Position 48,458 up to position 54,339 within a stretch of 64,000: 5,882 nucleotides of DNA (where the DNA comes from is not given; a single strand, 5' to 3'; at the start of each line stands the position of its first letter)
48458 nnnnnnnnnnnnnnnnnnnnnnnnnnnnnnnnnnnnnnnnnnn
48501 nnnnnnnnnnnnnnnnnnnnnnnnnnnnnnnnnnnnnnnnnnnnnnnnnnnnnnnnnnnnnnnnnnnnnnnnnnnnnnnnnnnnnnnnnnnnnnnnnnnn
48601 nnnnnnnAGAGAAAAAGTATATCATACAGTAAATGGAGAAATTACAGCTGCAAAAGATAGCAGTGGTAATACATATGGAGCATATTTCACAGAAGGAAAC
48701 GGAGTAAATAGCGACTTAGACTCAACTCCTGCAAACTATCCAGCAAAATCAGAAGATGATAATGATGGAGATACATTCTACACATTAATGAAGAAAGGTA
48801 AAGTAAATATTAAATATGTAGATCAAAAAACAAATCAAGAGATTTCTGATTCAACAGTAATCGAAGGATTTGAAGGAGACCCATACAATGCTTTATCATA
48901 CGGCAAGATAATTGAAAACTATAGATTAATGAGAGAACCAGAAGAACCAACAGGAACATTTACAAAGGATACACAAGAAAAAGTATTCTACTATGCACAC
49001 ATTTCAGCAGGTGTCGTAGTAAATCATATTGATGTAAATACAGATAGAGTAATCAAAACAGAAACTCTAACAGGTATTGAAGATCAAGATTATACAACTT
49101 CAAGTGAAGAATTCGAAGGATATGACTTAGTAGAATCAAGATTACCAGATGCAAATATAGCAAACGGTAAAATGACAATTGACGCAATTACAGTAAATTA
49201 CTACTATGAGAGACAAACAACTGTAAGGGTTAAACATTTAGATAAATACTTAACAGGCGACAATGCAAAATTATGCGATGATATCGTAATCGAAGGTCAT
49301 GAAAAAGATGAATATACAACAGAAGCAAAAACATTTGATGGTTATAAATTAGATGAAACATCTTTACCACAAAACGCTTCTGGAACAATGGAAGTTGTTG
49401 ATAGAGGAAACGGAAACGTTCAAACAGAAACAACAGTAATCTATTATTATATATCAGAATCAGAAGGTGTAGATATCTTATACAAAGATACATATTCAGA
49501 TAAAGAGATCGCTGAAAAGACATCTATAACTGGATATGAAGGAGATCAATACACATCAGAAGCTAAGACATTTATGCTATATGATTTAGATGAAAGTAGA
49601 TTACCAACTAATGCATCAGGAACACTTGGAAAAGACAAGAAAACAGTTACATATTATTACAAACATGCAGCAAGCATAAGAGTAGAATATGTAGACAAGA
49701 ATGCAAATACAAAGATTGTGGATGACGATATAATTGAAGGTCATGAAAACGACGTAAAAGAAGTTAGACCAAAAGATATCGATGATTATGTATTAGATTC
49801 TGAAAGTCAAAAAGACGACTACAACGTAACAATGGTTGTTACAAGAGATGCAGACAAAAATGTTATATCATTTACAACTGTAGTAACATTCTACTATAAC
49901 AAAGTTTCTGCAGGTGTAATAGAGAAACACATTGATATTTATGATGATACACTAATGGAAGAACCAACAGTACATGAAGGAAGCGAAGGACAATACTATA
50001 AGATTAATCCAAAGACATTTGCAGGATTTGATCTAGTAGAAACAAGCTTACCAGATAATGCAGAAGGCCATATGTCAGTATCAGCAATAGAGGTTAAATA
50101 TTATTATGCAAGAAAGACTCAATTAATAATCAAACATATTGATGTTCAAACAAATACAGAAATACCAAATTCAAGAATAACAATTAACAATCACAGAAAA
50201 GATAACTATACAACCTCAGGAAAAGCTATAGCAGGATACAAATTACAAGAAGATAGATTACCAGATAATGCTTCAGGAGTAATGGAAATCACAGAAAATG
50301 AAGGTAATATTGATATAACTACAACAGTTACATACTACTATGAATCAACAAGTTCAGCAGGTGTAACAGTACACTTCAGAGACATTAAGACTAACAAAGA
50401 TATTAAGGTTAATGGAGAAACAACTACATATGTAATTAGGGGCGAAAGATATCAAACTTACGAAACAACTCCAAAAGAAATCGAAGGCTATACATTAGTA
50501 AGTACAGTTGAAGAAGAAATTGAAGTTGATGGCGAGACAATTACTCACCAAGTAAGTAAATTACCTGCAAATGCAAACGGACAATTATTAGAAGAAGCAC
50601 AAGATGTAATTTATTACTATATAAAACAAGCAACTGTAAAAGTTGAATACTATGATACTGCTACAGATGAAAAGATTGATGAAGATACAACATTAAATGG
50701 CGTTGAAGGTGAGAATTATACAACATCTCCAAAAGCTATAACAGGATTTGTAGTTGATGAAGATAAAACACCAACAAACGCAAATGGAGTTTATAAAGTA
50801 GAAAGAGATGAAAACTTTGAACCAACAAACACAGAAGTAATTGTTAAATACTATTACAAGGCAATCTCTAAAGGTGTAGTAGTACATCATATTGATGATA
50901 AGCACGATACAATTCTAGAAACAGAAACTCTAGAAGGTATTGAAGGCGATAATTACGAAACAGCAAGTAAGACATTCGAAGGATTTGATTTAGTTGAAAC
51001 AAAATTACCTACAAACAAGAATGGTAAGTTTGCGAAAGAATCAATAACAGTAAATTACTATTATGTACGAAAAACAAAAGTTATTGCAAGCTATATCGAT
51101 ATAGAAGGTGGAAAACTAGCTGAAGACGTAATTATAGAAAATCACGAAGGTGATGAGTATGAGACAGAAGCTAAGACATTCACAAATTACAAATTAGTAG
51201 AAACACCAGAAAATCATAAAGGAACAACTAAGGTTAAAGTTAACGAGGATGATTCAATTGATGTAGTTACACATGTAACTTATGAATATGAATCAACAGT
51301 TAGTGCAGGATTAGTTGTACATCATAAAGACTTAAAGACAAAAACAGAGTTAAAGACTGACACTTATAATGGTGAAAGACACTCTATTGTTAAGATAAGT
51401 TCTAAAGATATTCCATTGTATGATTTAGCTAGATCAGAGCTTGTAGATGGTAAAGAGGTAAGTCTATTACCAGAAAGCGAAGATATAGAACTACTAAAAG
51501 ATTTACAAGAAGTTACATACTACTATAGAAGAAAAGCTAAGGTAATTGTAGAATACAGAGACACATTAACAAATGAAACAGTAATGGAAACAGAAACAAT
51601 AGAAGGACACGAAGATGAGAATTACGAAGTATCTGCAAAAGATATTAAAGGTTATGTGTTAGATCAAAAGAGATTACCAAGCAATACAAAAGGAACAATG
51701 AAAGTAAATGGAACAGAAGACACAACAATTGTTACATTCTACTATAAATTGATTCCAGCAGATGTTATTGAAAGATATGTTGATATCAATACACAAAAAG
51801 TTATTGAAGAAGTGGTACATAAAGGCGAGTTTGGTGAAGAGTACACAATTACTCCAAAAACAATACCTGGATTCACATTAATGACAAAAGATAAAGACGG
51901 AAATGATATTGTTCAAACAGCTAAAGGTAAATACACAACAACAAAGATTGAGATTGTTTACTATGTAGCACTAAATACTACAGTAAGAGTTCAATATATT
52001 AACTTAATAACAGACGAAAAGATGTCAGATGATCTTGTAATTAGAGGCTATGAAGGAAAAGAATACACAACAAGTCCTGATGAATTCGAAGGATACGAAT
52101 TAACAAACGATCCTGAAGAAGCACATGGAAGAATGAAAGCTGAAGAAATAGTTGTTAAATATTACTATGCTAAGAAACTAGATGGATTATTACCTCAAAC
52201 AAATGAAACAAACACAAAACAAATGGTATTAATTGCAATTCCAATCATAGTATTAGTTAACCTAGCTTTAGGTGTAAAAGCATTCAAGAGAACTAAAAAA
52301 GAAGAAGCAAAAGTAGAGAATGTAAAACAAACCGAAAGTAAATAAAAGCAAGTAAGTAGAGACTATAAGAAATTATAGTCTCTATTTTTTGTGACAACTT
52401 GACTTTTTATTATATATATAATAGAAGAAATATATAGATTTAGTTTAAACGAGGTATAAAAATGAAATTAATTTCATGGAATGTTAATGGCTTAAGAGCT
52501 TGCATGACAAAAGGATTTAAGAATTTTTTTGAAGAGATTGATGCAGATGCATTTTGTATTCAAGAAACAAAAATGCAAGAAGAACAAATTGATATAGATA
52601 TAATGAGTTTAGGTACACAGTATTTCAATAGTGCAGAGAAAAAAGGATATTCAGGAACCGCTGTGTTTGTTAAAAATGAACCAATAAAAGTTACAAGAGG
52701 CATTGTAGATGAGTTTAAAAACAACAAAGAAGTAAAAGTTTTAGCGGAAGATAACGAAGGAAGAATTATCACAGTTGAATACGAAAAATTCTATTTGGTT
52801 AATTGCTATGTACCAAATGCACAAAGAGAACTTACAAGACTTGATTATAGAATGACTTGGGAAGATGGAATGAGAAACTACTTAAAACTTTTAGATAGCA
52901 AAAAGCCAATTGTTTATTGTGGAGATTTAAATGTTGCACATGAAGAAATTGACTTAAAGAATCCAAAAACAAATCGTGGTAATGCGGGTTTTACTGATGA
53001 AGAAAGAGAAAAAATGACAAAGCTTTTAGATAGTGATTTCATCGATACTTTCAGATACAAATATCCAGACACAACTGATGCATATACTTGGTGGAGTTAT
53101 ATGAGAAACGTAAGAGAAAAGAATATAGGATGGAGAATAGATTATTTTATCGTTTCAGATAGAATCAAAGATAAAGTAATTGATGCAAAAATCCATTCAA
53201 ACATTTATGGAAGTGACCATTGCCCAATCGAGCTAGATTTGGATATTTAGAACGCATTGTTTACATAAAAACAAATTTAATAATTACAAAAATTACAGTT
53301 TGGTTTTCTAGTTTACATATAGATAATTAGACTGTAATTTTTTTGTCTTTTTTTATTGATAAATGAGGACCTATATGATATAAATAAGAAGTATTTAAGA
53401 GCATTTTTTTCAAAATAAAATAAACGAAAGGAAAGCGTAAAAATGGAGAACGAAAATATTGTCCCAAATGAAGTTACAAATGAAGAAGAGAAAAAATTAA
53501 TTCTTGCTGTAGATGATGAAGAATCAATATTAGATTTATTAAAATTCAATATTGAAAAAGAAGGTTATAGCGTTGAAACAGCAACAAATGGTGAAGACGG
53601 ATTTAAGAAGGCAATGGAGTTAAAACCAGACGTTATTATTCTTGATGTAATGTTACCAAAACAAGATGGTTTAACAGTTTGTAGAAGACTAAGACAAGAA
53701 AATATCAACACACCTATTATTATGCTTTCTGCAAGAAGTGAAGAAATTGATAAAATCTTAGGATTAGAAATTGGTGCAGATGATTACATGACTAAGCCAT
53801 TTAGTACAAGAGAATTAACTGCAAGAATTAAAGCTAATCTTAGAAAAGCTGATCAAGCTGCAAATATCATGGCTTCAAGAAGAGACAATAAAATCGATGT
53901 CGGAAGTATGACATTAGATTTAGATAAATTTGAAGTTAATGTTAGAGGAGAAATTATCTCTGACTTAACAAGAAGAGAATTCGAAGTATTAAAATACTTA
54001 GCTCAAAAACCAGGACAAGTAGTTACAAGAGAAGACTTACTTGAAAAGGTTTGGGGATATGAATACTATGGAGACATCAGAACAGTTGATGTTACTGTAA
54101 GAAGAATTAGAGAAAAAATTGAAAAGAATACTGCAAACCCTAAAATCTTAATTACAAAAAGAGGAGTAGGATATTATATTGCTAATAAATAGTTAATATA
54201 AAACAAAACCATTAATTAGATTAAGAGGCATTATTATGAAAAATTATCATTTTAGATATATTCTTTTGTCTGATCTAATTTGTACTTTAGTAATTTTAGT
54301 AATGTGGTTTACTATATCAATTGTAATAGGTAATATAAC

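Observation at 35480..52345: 5621-aa protein combines three LamG lectin-like domains, two long beta-helix-like repeat regions and about 15 MucBP units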

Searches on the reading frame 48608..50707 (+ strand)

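Call 8: search_protein_families(library=pfam, proteins=[window:48608-50707:+], max_evalue=1)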
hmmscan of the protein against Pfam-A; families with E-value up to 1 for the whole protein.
window:48608-50707:+ (700 aa): 2 families
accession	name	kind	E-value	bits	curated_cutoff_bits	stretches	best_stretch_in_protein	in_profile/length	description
PF06458.18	MucBP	-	8.4e-67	222.3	23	8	288-352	2-63/63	MucBP domain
PF17965.7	MucBP_2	-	4.6e-05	24.3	23.4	2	65-129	2-72/74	Mucin binding domain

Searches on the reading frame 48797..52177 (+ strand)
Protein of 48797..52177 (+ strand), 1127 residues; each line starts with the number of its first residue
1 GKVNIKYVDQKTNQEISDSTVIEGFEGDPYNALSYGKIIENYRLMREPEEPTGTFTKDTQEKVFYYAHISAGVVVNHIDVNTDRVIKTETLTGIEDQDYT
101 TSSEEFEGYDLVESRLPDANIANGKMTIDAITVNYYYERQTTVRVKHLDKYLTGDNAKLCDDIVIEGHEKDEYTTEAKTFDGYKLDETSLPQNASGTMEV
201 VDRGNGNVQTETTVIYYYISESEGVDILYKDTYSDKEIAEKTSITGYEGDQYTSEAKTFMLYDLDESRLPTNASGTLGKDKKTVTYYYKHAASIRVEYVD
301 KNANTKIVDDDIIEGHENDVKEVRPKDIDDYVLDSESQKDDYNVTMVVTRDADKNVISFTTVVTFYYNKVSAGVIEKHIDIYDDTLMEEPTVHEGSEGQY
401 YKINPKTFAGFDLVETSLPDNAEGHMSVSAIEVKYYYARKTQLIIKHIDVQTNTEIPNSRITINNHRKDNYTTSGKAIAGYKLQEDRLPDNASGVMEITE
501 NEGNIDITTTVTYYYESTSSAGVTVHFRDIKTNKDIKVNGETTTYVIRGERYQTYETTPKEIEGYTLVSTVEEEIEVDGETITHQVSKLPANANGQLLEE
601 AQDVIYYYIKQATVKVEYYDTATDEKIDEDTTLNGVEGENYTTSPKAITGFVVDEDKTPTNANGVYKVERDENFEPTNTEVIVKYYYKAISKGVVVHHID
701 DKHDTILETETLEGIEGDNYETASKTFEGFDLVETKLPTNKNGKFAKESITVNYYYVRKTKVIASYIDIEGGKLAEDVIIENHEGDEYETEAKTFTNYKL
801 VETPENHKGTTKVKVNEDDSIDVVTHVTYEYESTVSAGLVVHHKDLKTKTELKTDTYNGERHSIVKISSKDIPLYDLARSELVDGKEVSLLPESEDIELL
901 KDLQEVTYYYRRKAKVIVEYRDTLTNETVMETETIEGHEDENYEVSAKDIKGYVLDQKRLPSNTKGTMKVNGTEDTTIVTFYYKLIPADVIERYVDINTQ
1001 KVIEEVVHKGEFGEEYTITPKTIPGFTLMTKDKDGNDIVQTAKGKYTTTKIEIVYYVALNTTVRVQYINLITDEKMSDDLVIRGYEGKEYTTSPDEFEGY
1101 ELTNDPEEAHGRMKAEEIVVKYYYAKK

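Call 96: search_solved_structures(query=window:48797-52177:+, max_evalue=0.001)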
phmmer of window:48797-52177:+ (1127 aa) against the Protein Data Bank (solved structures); distinct sequences matched with E-value up to 0.001: 1.
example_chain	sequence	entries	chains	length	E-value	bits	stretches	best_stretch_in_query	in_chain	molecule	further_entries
9qfa_A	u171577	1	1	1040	9.9e-07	30.3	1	1-224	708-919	Ruminococcus bromii Amy12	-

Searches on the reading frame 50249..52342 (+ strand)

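Call 8: search_protein_families(library=pfam, proteins=[window:50249-52342:+], max_evalue=1)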
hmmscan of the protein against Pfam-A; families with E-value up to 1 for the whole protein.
window:50249-52342:+ (698 aa): 4 families
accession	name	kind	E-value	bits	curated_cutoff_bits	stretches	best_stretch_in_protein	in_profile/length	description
PF06458.18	MucBP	-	1.2e-67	224.9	23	8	210-272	2-62/63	MucBP domain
PF12247.13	MKT1_N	-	0.00015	22.4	27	1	120-158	15-53/90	Temperature dependent protein affecting M2 dsRNA replication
PF17509.7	DUF5440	-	0.0016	18.5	27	0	528-559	35-66/93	Family of unknown function (DUF5440)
PF16562.11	HECW_N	-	0.074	13.5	26.7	0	179-206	76-102/120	N-terminal domain of E3 ubiquitin-protein ligase HECW1 and 2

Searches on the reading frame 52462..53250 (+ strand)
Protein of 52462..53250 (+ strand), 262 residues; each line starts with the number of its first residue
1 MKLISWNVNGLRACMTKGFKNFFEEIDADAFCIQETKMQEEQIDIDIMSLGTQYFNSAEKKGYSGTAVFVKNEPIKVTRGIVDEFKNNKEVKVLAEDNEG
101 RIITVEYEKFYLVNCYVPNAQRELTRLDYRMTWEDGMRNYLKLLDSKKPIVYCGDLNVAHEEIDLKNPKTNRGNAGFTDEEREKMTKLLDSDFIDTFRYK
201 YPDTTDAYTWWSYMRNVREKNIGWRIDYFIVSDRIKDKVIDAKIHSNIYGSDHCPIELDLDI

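Call 10: search_protein_families(library=pfam, proteins=[window:52462-53247:+], max_evalue=0.001)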
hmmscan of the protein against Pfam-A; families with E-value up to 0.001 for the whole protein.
window:52462-53247:+ (262 aa): 2 families
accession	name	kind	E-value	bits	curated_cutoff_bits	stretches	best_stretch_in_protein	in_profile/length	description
PF03372.29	Exo_endo_phos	-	1e-25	91.2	24.5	1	4-253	1-225/225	Endonuclease/Exonuclease/phosphatase family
PF14529.12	Exo_endo_phos_2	-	3.9e-05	23.9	27.4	1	111-256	2-116/117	Endonuclease-reverse transcriptase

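Call 68: find_encoding_contigs(protein=window:52462-53250:+, flank=10000, max_places=6)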
Protein window:52462-53250:+ (262 aa): 2 contigs read that carry it; 2 places shown.
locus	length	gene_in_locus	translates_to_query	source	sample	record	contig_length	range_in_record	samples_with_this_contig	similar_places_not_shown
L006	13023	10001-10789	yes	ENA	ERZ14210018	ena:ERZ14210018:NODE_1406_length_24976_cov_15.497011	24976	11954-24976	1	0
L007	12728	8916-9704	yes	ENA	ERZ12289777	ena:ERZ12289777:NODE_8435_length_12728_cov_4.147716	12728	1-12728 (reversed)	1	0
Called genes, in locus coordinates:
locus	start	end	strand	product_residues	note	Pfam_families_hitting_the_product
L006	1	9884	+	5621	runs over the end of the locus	PF13385:Laminin_G_3, PF06458:MucBP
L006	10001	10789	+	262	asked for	PF03372:Exo_endo_phos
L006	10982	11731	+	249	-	PF00072:Response_reg, PF00486:Trans_reg_C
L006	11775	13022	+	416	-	?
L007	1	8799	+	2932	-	?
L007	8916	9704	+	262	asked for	PF03372:Exo_endo_phos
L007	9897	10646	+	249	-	PF00072:Response_reg, PF00486:Trans_reg_C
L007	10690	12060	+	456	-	PF00512:HisKA, PF02518:HATPase_c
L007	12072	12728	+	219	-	?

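Call 72: list_cluster_members(proteins=[window:52462-53247:+, window:57503-58429:+, window:21601-22362:+, window:12586-13284:+, window:23522-35209:+, window:35480-52342:+])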
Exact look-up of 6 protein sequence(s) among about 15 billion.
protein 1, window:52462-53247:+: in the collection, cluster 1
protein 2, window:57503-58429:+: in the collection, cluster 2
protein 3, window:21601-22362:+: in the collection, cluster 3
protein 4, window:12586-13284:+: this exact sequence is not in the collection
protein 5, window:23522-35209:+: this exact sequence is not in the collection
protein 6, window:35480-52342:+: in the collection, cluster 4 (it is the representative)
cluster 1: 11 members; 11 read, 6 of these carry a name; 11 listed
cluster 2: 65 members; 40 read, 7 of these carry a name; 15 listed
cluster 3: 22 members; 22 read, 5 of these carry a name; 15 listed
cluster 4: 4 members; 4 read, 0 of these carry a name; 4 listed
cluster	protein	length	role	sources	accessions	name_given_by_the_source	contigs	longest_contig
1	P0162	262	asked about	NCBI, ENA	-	-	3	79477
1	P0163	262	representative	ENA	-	-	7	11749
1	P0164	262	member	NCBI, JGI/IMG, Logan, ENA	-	exodeoxyribonuclease-3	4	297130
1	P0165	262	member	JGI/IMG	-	exodeoxyribonuclease-3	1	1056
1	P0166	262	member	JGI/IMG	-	exodeoxyribonuclease-3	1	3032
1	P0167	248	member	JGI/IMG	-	exodeoxyribonuclease-3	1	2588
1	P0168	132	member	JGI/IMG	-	exodeoxyribonuclease-3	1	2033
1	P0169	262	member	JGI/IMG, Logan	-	exodeoxyribonuclease-3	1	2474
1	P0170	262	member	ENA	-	-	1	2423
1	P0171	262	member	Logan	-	-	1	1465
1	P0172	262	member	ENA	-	-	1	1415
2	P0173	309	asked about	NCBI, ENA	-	-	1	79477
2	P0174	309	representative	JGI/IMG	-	cell fate regulator YaaT (PSP1 superfamily)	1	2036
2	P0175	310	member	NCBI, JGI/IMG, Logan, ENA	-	cell fate regulator YaaT (PSP1 superfamily)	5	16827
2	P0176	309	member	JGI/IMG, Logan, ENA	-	cell fate regulator YaaT (PSP1 superfamily)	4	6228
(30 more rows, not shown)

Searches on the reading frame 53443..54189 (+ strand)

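Call 10: search_protein_families(library=pfam, proteins=[window:53443-54189:+], max_evalue=0.001)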
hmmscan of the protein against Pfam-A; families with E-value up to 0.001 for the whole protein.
window:53443-54189:+ (249 aa): 3 families
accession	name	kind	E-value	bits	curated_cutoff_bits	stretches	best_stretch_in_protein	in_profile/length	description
PF00072.30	Response_reg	-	7.8e-33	113.4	30.2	1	20-130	1-111/111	Response regulator receiver domain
PF00486.34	Trans_reg_C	-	2e-27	95.5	26.2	1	174-245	5-76/77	Transcriptional regulatory protein, C terminal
PF23198.2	PDE8A_N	-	0.00021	21.6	29.6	1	12-97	5-93/147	PDE8A-like, N-terminal domain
